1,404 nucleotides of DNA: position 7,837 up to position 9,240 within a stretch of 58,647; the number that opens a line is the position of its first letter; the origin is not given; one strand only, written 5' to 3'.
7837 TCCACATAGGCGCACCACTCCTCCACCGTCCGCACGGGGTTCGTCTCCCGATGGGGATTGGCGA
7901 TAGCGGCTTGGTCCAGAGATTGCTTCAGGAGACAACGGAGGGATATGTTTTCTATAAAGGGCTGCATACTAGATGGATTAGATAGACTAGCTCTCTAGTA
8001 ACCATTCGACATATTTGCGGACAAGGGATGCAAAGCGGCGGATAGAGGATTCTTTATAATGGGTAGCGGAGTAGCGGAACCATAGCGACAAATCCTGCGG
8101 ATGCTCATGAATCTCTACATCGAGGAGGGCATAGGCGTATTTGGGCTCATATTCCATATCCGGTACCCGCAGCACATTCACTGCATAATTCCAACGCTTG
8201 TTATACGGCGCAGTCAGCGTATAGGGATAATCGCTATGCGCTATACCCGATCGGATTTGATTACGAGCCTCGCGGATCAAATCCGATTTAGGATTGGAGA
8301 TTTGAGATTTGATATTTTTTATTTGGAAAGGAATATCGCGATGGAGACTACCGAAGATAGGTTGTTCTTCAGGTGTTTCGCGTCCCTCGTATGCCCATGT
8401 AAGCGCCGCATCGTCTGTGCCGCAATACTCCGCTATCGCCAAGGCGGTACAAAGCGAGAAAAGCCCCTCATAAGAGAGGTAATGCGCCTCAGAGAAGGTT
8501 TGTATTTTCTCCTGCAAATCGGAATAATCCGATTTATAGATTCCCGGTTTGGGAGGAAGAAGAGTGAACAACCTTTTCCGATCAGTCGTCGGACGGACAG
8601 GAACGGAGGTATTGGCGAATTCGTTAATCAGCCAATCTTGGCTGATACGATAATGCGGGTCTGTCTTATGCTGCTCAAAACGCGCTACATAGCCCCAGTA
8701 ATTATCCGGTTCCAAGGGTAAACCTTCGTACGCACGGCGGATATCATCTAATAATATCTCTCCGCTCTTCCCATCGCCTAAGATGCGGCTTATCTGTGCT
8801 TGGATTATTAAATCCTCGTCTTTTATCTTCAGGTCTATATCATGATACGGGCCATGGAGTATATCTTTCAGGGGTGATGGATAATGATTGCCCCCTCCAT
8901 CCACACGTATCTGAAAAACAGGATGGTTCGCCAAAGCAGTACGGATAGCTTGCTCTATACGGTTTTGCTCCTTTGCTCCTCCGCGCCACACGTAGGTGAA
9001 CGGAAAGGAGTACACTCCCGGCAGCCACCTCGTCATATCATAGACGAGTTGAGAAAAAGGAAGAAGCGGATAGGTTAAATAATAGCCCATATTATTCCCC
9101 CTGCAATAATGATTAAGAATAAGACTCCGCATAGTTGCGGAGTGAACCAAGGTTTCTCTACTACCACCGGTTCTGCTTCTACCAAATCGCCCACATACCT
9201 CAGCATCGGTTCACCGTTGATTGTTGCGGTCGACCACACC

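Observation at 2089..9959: Accessory operon: DUF4105/Lnb-like, C-domain-like, long PSD-family decarboxylase, ACP, AMP-ligase, DUF3737 and an unknown protein - candidate undescribed acyl-amine / aminolipid or envelope-acylation pathway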

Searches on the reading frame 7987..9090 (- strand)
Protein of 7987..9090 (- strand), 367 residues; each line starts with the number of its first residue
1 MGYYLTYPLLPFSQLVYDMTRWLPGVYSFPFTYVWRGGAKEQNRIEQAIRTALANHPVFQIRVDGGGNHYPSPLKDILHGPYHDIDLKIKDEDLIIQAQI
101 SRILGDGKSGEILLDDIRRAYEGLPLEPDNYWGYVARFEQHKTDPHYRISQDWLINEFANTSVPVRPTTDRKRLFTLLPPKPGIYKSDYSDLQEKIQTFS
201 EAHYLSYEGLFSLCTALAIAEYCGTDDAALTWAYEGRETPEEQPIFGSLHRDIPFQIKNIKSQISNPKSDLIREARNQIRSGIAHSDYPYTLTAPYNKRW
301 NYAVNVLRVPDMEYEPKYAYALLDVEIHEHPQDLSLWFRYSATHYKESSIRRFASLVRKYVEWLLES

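Call 4: search_protein_families(library=pfam, max_evalue=0.01, proteins=[window:7987-9090:-])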
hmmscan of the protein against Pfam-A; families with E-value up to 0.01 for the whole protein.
window:7987-9090:- (367 aa): 1 family
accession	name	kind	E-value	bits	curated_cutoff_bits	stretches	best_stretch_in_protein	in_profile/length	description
PF00668.25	Condensation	-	4.8e-13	49.1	30.6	1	102-362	139-431/456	Condensation domain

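Call 5: search_protein_families(library=ncbifam, max_evalue=0.01, proteins=[window:7987-9090:-])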
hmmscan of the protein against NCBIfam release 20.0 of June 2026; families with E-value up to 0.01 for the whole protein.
window:7987-9090:- (367 aa): 0 families

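Call 10: find_homologous_proteins(query=window:7987-9090:-, max_evalue=0.001)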
Query window:7987-9090:- (367 aa): 565 proteins with E <= 0.001 among 3619 candidates; the best 120 are listed.
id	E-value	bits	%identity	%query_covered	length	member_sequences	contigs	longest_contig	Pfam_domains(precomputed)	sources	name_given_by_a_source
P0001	2.8e-239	812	95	99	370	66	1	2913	PF00668.26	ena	-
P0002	3.2e-233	792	93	99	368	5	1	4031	PF00668.26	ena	-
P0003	2.5e-230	782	92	99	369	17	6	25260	PF00668.26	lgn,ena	-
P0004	6.5e-226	768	90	99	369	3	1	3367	PF00668.26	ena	-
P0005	1.7e-218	743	87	99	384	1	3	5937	PF00668.26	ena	-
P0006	1.0e-215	734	87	99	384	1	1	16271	PF00668.26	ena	-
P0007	6.4e-208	709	83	99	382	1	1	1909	PF00668.26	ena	-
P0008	3.8e-204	696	83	98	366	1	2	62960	PF00668.26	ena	-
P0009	2.3e-197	674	81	99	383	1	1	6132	PF00668.26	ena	-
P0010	3.5e-197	673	79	98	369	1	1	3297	PF00668.26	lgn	-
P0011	9.9e-197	672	80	99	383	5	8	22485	PF00668.26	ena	-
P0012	2.1e-191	654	79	99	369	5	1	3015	PF00668.26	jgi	-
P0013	2.3e-190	651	76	98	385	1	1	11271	PF00668.26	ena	-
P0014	2.8e-190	651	79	99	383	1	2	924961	PF00668.26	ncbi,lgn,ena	-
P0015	1.1e-189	649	75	99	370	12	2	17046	PF00668.26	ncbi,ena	-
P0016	7.3e-187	639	75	98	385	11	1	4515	PF00668.26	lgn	-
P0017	9.2e-187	639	75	100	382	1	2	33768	PF00668.26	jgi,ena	-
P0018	1.1e-185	635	75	99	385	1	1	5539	PF00668.26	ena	-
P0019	6.6e-185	633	76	98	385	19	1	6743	PF00668.26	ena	-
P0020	1.8e-184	631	74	99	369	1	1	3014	PF00668.26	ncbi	-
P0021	3.4e-184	630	75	98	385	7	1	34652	PF00668.26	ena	-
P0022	1.0e-183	629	72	99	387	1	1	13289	PF00668.26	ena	-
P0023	2.2e-183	628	74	98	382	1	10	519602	PF00668.26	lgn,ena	-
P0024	3.4e-182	624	75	98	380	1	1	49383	PF00668.26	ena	-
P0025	3.6e-182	624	76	98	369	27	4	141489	PF00668.26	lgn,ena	-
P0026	3.7e-182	624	72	98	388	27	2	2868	PF00668.26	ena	-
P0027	1.2e-181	622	74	98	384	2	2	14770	PF00668.26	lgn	-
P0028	1.9e-181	621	75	98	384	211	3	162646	PF00668.26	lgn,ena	-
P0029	2.8e-181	621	75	99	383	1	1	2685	PF00668.26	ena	-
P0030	1.1e-180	619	72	98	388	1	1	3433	PF00668.26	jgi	jgi:hypothetical protein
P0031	1.6e-180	618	72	98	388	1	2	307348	PF00668.26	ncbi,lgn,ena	-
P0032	1.6e-180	618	73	98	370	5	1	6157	PF00668.26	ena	-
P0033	4.4e-180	617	74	97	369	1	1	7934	PF00668.26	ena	-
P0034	6.1e-180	616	75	98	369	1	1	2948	PF00668.26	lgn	-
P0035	3.0e-179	614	71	99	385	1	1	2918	PF00668.26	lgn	-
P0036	5.0e-179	613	73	99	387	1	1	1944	PF00668.26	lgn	-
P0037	6.5e-179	613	73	99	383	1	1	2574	PF00668.26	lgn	-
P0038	2.1e-178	611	74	98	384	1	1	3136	PF00668.26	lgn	-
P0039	7.9e-178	610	73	99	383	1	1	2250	PF00668.26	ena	-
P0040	1.3e-177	609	74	98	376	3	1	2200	PF00668.26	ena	-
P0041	3.0e-177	608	73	98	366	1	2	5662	PF00668.26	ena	-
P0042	3.9e-177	607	72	99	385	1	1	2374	PF00668.26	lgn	-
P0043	4.9e-177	607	74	98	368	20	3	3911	PF00668.26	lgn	-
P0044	7.1e-177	606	73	98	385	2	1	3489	PF00668.26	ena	-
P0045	1.0e-175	603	74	97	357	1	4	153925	PF00668.26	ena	-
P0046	2.3e-174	598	72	98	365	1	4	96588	PF00668.26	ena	-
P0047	5.9e-174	597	73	98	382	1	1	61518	PF00668.26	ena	-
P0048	7.4e-174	596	71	98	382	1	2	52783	PF00668.26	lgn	-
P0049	1.5e-173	595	72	95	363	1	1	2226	PF00668.26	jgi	jgi:hypothetical protein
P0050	2.9e-173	594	72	99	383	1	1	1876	PF00668.26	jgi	jgi:hypothetical protein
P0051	6.0e-173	593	71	98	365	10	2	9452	PF00668.26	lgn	-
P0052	6.6e-173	593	69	99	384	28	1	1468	PF00668.26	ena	-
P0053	1.2e-172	592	72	98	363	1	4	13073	PF00668.26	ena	-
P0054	1.2e-172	592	70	98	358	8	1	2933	PF00668.26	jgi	-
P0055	7.6e-172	590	71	99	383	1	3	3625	PF00668.26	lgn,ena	-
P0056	5.3e-171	587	71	98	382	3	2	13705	PF00668.26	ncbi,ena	-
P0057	7.2e-171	587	73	98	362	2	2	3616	PF00668.26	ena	-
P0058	7.4e-171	587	70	98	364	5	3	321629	PF00668.26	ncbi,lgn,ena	-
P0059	8.5e-171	586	70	98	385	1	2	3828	PF00668.26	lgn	-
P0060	2.2e-170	585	70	99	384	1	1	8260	PF00668.26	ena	-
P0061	2.2e-170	585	72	97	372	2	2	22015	PF00668.26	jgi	-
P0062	3.2e-170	584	69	98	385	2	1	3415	PF00668.26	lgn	-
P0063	3.3e-170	584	72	98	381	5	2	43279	PF00668.26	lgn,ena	-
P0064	3.7e-170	584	69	98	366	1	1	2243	PF00668.26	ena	-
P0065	4.9e-170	584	70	98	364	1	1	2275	PF00668.26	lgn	-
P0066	7.6e-170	583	71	94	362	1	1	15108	PF00668.26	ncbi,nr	ncbi:MAG: hypothetical protein IJ920_06370 [Paludibacteraceae bacterium]|nr:hypothetical protein [Pa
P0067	9.3e-170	583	72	98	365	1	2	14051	PF00668.26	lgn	-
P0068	9.7e-170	583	68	98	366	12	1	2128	PF00668.26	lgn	-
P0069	1.0e-169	583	70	98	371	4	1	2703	PF00668.26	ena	-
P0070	1.5e-169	582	70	99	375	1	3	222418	PF00668.26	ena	-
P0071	1.6e-169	582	69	99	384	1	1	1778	PF00668.26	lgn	-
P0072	2.6e-169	581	73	98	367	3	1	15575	PF00668.26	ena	-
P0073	2.8e-169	581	69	98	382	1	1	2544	PF00668.26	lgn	-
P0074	2.8e-169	581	72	97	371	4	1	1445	PF00668.26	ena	-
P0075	4.2e-169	581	69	99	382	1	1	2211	PF00668.26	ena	-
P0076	1.1e-168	579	70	97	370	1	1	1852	PF00668.26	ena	-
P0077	1.1e-168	579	70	98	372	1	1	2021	PF00668.26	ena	-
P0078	3.3e-168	578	70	99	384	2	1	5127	PF00668.26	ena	-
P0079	5.5e-168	577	69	98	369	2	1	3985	PF00668.26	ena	-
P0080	5.5e-168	577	69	99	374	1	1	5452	PF00668.26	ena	-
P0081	1.7e-167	576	68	99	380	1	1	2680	PF00668.26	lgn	-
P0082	2.9e-167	575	68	98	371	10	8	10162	PF00668.26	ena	-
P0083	6.5e-167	574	69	99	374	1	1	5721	PF00668.26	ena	-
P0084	1.0e-166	573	69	99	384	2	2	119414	PF00668.26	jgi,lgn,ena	-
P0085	1.7e-166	572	72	98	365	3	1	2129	PF00668.26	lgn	-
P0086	2.0e-166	572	69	98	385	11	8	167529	PF00668.26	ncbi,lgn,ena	-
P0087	8.1e-166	570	70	99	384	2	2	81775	PF00668.26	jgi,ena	-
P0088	1.4e-165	569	69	99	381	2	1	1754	PF00668.26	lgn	-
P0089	2.7e-165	568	70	98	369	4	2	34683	PF00668.26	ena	-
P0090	3.0e-165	568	70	98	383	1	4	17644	PF00668.26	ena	-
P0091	6.6e-165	567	69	98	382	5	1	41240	PF00668.26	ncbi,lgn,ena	-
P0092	1.9e-164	565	69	98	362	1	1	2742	PF00668.26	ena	-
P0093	2.0e-164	565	69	98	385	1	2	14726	PF00668.26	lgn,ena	-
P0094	3.8e-164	564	70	98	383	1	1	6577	PF00668.26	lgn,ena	-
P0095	4.9e-164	564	67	98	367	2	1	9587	PF00668.26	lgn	-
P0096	1.4e-163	563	67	98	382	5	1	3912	PF00668.26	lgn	-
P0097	1.6e-163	562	68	98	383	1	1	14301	PF00668.26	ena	-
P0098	2.5e-163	562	73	95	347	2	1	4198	PF00668.26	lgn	-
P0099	1.6e-162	559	67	98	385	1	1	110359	PF00668.26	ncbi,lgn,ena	-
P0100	1.9e-162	559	68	99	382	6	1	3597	PF00668.26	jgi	jgi:hypothetical protein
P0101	2.3e-162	559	68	98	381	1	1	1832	PF00668.26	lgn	-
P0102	4.5e-162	558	68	98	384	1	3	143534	PF00668.26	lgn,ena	-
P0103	6.7e-162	557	67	98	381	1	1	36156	PF00668.26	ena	-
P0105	9.5e-162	557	71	93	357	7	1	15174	PF00668.26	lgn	-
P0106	2.2e-161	555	70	93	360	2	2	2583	PF00668.26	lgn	-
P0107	2.3e-161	555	69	99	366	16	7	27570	PF00668.26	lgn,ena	-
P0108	3.0e-161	555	67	99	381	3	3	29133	PF00668.26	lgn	-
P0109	3.3e-161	555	66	98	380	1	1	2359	PF00668.26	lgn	-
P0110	5.5e-161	554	67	98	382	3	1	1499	PF00668.26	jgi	-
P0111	2.1e-160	552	68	99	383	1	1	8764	PF00668.26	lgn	-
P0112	2.7e-160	552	66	99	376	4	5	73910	PF00668.26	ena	-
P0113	4.1e-160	551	65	99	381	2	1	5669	PF00668.26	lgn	-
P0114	6.3e-160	551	67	98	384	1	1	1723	PF00668.26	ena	-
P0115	2.7e-159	549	66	98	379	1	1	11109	PF00668.26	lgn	-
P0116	4.2e-159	548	67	98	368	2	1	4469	PF00668.26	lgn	-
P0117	5.0e-159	548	68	98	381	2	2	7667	PF00668.26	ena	-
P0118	5.8e-159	547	67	98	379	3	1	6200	PF00668.26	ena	-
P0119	6.0e-159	547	66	98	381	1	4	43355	PF00668.26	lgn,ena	-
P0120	1.2e-158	546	66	99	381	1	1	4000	PF00668.26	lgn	-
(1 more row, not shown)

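Call 12: find_related_loci(query=A1, collection=genome_contigs, flank=10000)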
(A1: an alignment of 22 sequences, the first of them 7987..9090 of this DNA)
Query A1 (367 aa) in genome_contigs; peptide patterns used: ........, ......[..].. (x = any residue, [..] = any of these).
48 stretches matched a pattern; 38 encode a relative of the query (tblastn E <= 1e-3); 38 distinct loci.
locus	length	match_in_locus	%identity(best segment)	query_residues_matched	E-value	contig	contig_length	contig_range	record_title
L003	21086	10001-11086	96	5-366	0e+0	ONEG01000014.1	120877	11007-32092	uncultured Bacteroidales bacterium isolate RUG225 genome assembly, contig: scaffold_559, whole genome shotgun sequence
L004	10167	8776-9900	79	7-366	0e+0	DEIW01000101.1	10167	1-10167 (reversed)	MAG TPA_asm: Bacteroidales bacterium UBA2764 UBA2764_contig_7586, whole genome shotgun sequence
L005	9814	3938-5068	78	5-366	0e+0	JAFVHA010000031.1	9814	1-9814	MAG: Paludibacteraceae bacterium isolate RGIG5163 Sheep_Abomasum-5__c1063, whole genome shotgun sequence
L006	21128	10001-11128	79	5-366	0e+0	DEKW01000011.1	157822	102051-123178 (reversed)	MAG TPA_asm: Bacteroidales bacterium UBA2712 UBA2712_contig_294, whole genome shotgun sequence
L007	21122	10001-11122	76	7-366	0e+0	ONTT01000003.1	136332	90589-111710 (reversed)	uncultured Bacteroidales bacterium isolate RUG631 genome assembly, contig: scaffold_65, whole genome shotgun sequence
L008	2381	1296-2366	76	7-348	0e+0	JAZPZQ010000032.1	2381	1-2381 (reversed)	MAG: Candidatus Nanosyncoccus sp. isolate T1900044644_TS20190110.MAGScoT_cleanbin_000078 SGB_1326_k141_1975147, whole ge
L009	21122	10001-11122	72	7-366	0e+0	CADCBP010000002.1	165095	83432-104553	MAG: uncultured Bacteroidales bacterium isolate RUG14494 genome assembly, contig: RUG14494_asm_2, whole genome shotgun s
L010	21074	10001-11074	70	6-366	9e-174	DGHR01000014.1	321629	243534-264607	MAG TPA_asm: Bacteroidales bacterium UBA3843 UBA3843_contig_953, whole genome shotgun sequence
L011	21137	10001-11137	69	6-366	1e-171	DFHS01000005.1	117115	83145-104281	MAG TPA_asm: Bacteroidales bacterium UBA3717 UBA3717_contig_1573, whole genome shotgun sequence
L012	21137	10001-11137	69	6-366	1e-171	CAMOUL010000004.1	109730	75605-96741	MAG: uncultured Bacteroidales bacterium isolate SRR873603_bin.57_metaWRAP_v1.3_MAG genome assembly, contig: NODE_246_len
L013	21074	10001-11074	73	6-365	1e-171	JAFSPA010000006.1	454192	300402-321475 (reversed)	MAG: Paludibacteraceae bacterium isolate RGIG3343 Goat_Reticulum-6__c830, whole genome shotgun sequence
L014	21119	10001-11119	66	7-365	8e-161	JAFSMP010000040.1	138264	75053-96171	MAG: Paludibacteraceae bacterium isolate RGIG3280 Goat_Reticulum-4__c1266, whole genome shotgun sequence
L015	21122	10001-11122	65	6-365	7e-161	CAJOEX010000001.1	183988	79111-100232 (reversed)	Paludibacteraceae bacterium isolate Red_deer_2_mag_14 genome assembly, contig: scaffold_12, whole genome shotgun sequenc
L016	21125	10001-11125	64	5-365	1e-159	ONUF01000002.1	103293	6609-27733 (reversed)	uncultured Bacteroidales bacterium isolate RUG644 genome assembly, contig: scaffold_8, whole genome shotgun sequence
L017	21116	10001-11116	62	6-366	2e-155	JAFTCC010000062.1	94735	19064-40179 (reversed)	MAG: Paludibacteraceae bacterium isolate RGIG3683 Goat_Rumen.Co__c2798849, whole genome shotgun sequence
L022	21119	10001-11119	57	7-367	9e-142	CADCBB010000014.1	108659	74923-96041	MAG: uncultured Bacteroidales bacterium isolate RUG14487 genome assembly, contig: RUG14487_asm_14, whole genome shotgun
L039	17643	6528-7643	65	7-366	1e-155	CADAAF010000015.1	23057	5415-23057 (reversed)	MAG: uncultured Bacteroidales bacterium isolate RUG13111 genome assembly, contig: RUG13111_asm_15, whole genome shotgun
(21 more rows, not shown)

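Call 14: find_encoding_contigs(protein=P0086, flank=10000, max_places=3)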
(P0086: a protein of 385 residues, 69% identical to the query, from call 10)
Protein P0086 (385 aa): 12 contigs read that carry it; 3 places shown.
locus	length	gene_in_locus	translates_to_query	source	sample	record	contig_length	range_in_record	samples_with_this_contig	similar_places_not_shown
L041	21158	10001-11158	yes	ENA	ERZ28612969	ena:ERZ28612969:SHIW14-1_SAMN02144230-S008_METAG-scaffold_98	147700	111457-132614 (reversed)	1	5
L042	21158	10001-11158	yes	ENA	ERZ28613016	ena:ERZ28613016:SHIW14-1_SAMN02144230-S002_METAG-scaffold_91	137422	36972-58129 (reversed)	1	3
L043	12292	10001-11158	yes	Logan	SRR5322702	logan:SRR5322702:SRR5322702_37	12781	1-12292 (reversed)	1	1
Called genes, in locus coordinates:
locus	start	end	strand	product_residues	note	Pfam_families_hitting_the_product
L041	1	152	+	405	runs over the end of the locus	PF00270:DEAD, PF04851:ResIII (weak), PF00271:Helicase_C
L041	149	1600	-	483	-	PF17125:Methyltr_RsmF_N, PF01189:Methyltr_RsmB-F, PF13636:Methyltranf_PUA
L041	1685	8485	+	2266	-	PF18998:Flg_new_2 (weak)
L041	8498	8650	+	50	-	-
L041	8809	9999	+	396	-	-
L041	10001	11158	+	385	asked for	PF00668:Condensation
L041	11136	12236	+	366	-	PF02666:PS_Dcarbxylase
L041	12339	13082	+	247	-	PF00106:adh_short, PF08659:KR, PF13561:adh_short_C2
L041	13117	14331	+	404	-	PF00109:ketoacyl-synt, PF02801:Ketoacyl-synt_C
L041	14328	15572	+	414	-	PF00109:ketoacyl-synt, PF02801:Ketoacyl-synt_C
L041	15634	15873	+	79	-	PF00550:PP-binding (weak)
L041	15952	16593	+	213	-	PF05635:23S_rRNA_IVP (weak)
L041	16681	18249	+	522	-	PF00501:AMP-binding, PF23562:AMP-binding_C_3 (weak)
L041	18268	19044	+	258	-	PF12541:DUF3737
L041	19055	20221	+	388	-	-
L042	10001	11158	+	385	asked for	PF00668:Condensation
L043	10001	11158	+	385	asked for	PF00668:Condensation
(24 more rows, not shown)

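Call 15: find_encoding_contigs(protein=P0112, flank=10000, max_places=3)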
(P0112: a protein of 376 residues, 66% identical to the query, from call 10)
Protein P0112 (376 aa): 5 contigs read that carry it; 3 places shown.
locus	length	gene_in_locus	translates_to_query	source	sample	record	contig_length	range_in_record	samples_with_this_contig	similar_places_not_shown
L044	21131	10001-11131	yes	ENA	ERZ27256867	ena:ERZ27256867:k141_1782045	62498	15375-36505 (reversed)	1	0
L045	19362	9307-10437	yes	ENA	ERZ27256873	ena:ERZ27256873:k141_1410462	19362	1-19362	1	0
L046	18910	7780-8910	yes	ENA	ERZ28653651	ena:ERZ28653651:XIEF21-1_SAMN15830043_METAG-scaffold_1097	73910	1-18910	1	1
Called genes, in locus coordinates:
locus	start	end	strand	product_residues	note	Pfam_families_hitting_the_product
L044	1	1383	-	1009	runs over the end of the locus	PF21760:SecD_1st, PF22599:SecDF_P1_head, PF02355:SecD_SecF_C, PF07549:Sec_GG (weak), PF02355:SecD_SecF_C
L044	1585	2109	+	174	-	-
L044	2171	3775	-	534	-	PF01293:PEPCK_ATP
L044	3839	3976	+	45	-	-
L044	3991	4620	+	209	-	PF01300:Sua5_yciO_yrdC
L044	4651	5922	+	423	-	PF02397:Bac_transf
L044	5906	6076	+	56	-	PF02609:Exonuc_VII_S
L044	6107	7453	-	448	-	PF01554:MatE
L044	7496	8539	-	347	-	PF01883:FeS_assembly_P, PF10609:ParA, PF00142:Fer4_NifH (weak), PF01656:CbiA, PF02374:ArsA_ATPase (weak), PF09140:MipZ (weak), PF13614:AAA_31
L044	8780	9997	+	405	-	-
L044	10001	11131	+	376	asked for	PF00668:Condensation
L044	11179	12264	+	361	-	PF02666:PS_Dcarbxylase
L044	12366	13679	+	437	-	PF01637:ATPase_2, PF13173:AAA_14, PF13401:AAA_22, PF03008:DUF234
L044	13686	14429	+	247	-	PF00106:adh_short, PF08659:KR, PF13561:adh_short_C2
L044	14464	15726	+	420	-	PF00109:ketoacyl-synt, PF02801:Ketoacyl-synt_C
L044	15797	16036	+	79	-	PF00550:PP-binding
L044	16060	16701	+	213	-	PF05635:23S_rRNA_IVP (weak)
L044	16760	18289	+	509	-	PF00501:AMP-binding, PF23562:AMP-binding_C_3 (weak)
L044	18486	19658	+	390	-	PF13173:AAA_14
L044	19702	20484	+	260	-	PF12541:DUF3737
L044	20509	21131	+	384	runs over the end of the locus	-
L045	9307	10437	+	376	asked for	PF00668:Condensation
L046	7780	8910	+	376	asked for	PF00668:Condensation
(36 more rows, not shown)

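Call 16: search_solved_structures(query=A1, max_evalue=1, show_alignments=3)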
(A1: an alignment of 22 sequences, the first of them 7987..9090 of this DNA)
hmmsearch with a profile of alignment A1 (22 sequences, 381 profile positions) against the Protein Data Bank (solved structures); distinct sequences matched with E-value up to 1: 2.
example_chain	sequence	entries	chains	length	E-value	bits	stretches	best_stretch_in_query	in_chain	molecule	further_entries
8xjz_C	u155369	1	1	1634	0.0019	20.4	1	89-160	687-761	Peptide synthetase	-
6ta8_A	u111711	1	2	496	0.018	17.1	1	52-241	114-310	Tyrocidine synthase 2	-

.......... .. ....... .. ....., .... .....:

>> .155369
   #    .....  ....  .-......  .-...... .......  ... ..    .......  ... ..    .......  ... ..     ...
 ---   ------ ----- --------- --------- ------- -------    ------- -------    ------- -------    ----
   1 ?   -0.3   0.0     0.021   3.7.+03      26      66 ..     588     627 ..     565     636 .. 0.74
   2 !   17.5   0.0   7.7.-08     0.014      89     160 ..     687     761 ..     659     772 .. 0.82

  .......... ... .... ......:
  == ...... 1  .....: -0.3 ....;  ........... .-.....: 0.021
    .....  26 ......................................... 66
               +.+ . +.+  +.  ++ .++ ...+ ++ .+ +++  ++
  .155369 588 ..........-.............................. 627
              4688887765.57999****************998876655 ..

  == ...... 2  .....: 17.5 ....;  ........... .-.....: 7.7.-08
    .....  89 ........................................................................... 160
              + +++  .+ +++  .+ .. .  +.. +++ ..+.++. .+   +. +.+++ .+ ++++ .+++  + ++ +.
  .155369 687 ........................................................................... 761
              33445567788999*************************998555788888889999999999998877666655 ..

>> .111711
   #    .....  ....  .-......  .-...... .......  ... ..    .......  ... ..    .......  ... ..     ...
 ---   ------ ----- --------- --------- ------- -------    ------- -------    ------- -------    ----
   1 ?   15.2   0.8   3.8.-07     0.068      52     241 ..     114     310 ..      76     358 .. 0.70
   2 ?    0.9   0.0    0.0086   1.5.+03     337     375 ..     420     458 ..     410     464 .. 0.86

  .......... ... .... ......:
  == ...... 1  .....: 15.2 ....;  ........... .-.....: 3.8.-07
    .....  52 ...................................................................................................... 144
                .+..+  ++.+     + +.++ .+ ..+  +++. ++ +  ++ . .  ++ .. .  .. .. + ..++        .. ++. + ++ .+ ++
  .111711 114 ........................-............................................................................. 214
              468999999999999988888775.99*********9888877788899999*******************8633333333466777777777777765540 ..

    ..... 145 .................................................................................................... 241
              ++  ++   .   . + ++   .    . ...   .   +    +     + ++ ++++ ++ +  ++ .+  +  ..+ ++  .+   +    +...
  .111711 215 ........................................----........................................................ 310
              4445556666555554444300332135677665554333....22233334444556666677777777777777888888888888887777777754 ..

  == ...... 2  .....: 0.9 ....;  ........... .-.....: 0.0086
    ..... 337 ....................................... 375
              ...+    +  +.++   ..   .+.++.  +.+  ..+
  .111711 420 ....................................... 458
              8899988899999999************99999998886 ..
